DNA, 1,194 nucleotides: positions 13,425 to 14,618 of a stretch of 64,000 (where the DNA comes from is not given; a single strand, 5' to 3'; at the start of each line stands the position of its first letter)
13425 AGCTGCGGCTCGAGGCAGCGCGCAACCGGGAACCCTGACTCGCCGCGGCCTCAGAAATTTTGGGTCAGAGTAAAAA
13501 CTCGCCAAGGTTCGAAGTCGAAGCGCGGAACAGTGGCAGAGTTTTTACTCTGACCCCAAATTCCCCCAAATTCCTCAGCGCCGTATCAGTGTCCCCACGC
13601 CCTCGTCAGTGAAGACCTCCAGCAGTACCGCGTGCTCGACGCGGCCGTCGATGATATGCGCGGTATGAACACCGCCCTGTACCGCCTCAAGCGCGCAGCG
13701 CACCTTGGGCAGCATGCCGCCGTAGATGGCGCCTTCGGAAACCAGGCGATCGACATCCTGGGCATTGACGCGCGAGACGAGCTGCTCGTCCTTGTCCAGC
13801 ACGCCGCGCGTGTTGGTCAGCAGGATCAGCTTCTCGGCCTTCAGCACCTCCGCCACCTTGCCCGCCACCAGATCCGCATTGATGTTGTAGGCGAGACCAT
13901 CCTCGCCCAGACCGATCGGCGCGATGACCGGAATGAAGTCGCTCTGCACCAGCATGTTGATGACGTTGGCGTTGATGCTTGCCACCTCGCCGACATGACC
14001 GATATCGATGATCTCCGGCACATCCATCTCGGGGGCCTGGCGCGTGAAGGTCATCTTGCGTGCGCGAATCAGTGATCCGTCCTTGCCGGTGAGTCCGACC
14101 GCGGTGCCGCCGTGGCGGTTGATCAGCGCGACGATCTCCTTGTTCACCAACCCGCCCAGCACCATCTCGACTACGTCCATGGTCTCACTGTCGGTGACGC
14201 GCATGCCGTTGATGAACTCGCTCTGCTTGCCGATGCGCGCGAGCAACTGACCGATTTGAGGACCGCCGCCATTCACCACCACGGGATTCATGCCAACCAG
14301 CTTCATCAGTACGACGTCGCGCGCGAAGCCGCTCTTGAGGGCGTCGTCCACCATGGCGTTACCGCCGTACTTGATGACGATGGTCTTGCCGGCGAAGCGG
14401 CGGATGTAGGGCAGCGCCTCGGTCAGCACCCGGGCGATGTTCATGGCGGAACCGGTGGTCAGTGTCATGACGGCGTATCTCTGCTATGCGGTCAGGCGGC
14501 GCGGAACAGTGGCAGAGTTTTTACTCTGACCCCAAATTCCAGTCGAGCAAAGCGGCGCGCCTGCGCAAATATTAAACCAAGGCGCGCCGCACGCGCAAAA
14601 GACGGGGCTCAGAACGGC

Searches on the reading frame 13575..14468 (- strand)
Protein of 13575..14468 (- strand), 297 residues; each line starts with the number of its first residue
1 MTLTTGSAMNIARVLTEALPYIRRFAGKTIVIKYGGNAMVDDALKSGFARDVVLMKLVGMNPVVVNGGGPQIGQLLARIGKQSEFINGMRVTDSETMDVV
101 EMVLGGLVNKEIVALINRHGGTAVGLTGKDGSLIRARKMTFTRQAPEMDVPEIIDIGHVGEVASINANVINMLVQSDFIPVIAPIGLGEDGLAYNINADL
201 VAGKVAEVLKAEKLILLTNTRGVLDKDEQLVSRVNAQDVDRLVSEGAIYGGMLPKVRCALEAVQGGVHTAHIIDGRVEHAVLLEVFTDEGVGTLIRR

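Call 76: search_protein_families(library=pfam, proteins=[window:13575-14468:-], max_evalue=0.00001)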
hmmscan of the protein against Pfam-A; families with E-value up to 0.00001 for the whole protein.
window:13575-14468:- (297 aa): 1 family
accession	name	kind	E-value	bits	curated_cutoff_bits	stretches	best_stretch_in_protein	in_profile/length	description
PF00696.33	AA_kinase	-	1.8e-45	156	24.9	1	28-274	1-234/234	Amino acid kinase family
